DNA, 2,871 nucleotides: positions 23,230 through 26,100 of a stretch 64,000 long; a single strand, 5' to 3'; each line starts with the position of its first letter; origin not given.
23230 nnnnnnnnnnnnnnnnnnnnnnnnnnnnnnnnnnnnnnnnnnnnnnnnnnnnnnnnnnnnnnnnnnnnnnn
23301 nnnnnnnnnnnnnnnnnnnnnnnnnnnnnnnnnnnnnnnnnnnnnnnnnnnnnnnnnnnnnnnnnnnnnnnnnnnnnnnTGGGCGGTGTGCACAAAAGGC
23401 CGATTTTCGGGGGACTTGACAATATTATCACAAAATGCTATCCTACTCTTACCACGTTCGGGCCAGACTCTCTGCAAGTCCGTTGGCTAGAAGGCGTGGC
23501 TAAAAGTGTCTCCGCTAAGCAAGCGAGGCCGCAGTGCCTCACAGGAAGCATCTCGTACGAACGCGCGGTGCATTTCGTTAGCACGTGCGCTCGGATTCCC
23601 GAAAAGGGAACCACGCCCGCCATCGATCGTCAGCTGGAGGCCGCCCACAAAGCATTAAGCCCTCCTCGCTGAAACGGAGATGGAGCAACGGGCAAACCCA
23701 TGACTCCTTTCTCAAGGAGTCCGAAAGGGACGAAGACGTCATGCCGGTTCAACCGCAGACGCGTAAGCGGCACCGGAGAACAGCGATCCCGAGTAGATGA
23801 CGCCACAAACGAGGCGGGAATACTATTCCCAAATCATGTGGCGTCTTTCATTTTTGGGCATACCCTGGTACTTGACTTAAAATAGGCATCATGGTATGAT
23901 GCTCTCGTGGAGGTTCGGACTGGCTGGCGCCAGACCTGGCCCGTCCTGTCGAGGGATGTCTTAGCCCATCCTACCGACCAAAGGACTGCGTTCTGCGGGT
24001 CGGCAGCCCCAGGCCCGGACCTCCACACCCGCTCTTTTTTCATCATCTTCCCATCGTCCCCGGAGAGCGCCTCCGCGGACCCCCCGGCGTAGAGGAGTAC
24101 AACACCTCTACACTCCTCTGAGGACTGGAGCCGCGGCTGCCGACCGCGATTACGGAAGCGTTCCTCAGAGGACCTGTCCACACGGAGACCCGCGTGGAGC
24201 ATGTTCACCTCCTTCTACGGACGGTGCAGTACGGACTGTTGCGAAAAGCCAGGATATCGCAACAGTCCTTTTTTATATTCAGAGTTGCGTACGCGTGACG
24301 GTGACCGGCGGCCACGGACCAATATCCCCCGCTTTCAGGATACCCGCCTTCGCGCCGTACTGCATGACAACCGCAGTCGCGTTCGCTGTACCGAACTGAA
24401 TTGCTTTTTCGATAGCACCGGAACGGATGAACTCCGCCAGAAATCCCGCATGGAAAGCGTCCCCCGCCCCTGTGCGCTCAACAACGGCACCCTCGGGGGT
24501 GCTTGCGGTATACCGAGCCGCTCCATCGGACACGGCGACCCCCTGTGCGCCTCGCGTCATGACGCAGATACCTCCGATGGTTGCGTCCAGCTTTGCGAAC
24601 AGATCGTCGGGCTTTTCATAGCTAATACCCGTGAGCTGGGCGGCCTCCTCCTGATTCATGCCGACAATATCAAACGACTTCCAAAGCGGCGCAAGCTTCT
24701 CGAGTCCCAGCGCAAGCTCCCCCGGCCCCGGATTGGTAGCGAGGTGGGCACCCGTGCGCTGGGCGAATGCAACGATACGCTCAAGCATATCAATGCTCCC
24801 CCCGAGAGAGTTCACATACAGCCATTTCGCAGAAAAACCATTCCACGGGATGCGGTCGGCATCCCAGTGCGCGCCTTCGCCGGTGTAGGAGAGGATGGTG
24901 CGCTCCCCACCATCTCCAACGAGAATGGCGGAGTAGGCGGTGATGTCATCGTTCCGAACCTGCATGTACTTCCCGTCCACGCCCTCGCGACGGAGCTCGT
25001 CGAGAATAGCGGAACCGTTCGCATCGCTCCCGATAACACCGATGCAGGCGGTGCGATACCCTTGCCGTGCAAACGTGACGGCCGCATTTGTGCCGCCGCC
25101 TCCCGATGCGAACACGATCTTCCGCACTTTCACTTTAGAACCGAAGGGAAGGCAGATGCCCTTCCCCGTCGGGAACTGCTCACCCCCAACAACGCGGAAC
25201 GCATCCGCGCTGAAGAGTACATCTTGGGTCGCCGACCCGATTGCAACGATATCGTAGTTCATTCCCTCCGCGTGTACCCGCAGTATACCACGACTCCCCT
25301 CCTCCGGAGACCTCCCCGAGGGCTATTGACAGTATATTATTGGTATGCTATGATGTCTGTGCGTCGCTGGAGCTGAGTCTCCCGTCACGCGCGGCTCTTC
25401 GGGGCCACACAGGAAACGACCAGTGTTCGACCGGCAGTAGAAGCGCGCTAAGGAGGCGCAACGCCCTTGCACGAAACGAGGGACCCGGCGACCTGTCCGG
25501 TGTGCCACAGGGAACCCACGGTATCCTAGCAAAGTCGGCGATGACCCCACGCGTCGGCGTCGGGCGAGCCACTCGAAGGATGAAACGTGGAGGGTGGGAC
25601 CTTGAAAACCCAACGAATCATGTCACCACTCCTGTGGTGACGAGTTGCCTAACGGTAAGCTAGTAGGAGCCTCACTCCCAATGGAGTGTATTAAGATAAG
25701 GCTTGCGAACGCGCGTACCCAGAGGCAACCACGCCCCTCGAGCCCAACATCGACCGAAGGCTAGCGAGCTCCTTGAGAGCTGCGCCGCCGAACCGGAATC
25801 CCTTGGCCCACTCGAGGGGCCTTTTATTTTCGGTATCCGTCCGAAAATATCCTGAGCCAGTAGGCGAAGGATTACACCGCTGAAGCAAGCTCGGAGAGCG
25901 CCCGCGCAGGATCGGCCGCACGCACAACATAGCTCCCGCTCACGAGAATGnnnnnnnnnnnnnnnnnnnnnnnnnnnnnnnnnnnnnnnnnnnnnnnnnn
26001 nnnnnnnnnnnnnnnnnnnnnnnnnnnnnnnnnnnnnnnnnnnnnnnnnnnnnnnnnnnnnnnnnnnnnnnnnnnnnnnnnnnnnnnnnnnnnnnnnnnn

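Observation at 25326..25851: About 470-nt promoter-to-terminator noncoding unit: candidate RNase P RNA or other stable RNA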

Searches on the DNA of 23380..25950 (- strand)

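Call 4: search_rna_families(source=window, start=25200, end=25950, threshold=evalue, max_evalue=10, show_alignments=5)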
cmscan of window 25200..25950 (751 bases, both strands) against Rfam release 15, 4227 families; matches with E-value up to 10: 5.
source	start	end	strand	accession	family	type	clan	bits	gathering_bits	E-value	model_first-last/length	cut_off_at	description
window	25536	25602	+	RF02950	D12-methyl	Gene; sRNA;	-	19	57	0.61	1-64/64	no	D12-methyl RNA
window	25822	25881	-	RF01729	Termite-flg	Cis-reg;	-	15.5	40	5.7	1-106/106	no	Termite-flg RNA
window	25670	25774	-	RF02424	Bp2_287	Gene; sRNA;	-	13.3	70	1.9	1-174/174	no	Burkholderia sRNA Bp2_Cand287_SIPHT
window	25803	25875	-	RF02248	Six3os1_3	Gene; lncRNA;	-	10.6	40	5.1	1-75/75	no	Six3os1 conserved region 3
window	25392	25406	+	RF01716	PhotoRC-I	Cis-reg;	-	10.6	45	8.5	30-44/44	no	PhotoRC-I RNA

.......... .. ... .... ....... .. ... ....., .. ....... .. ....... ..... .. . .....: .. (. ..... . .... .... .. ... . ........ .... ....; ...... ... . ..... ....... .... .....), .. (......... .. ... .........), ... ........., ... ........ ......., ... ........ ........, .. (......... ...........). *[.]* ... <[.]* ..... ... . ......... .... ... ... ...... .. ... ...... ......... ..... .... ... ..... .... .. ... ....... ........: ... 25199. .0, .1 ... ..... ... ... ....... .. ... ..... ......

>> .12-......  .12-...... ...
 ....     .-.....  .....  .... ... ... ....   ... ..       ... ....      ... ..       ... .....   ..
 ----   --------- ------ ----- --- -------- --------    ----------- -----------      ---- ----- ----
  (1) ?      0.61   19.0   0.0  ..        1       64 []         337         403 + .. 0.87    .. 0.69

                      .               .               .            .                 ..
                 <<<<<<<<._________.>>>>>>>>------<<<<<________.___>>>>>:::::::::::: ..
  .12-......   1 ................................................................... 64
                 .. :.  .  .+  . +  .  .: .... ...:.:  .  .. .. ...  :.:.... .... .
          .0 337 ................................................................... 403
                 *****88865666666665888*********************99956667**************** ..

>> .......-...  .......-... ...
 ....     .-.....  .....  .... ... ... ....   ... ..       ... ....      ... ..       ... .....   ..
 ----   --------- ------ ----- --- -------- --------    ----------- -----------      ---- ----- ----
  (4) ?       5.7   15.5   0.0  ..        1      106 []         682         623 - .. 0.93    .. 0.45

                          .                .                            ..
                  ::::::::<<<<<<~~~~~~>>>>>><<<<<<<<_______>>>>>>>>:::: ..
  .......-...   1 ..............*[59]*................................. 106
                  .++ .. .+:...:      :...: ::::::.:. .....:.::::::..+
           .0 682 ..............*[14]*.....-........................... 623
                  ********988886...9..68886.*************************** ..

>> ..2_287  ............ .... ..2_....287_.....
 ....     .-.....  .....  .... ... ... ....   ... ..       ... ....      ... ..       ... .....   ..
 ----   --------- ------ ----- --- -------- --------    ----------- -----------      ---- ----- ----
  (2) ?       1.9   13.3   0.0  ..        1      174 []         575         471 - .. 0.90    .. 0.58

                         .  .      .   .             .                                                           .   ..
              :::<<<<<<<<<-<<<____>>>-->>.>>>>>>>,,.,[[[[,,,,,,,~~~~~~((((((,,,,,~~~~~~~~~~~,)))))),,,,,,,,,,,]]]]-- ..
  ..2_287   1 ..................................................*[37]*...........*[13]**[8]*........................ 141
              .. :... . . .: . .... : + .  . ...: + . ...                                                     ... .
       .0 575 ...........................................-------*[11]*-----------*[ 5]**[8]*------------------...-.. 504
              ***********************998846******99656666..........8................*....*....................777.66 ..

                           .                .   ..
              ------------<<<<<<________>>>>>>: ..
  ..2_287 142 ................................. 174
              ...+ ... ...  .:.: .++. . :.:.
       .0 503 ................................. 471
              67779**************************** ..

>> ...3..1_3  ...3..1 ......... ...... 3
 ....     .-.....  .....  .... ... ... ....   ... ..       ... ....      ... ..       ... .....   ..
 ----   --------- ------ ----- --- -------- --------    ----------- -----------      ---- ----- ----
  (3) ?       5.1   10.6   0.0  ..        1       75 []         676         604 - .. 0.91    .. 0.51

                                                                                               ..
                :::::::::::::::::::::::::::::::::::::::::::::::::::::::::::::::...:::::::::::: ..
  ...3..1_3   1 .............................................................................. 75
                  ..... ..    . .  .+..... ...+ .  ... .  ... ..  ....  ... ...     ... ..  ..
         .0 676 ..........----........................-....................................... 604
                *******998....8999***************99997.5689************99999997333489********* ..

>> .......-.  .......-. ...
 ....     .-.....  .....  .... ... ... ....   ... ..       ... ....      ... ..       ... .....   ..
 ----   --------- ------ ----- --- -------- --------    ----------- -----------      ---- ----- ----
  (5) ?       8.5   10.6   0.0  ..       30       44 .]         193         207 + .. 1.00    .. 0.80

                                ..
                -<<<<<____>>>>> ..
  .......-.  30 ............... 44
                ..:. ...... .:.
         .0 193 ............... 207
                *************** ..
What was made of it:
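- On 6S RNA / SRP RNA / other Rfam 15 families: The only matches at E<=10 are noise (D12-methyl 19 bits against a cut-off of 57, and the like) (call 4).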

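Call 14: search_rna_families(sources=[L001, L002, L003, L004, L005, L006], threshold=evalue, max_evalue=0.1)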
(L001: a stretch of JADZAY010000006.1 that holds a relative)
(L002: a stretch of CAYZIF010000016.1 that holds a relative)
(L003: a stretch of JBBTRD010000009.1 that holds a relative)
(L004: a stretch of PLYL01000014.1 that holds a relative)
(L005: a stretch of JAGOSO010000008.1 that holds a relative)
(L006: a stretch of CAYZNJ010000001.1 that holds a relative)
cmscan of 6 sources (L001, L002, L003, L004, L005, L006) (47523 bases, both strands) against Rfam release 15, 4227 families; matches with E-value up to 0.1: 0.
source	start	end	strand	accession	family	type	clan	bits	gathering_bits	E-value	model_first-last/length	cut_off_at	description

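Call 22: search_rna_families(source=window, start=23380, end=24300, threshold=evalue, max_evalue=10, show_alignments=4)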
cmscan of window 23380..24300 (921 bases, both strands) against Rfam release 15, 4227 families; matches with E-value up to 10: 3.
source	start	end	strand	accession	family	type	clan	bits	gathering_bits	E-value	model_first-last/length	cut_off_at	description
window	24133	24249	-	RF01754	radC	Cis-reg;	-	17.5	40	0.68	1-149/149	no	radC RNA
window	24233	24268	+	RF02470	Ms_IGR-8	Gene; sRNA;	-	13.9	44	3.6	23-62/63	no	Mycobacterium sRNA Ms_IGR-8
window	24233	24268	-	RF02470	Ms_IGR-8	Gene; sRNA;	-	12.3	44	9.6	23-62/63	no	Mycobacterium sRNA Ms_IGR-8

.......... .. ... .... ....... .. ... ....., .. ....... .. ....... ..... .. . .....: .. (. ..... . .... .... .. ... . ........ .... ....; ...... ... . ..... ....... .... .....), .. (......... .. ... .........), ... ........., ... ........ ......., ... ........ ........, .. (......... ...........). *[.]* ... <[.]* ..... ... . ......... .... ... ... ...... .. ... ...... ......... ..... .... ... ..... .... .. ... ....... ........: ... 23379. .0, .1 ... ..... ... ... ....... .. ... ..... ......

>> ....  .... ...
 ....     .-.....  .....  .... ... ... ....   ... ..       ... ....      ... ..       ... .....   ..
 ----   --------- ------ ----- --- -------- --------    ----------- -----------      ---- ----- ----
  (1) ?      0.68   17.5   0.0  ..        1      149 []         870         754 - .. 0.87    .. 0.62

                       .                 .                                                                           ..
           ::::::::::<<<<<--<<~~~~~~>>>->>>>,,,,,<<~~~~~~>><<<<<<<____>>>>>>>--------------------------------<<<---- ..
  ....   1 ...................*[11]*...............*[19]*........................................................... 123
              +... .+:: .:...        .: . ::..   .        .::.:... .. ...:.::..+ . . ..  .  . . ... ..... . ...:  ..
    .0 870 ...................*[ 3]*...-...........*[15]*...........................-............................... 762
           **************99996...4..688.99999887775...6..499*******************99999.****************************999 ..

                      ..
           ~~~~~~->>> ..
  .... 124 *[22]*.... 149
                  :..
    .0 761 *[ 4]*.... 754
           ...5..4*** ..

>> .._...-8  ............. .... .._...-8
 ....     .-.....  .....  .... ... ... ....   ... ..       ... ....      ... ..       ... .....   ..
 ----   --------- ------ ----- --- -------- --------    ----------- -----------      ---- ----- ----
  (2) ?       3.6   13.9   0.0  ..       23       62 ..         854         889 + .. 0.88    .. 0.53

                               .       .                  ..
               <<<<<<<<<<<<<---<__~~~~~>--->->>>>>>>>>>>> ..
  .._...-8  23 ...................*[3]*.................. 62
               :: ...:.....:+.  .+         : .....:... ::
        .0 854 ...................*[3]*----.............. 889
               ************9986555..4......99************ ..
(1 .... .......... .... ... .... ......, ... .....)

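Call 30: search_dna_similar(query=window:25263-25871:+, collection=phages, mode=distant, max_evalue=0.01)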
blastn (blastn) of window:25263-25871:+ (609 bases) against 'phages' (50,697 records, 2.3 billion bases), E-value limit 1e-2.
No match.
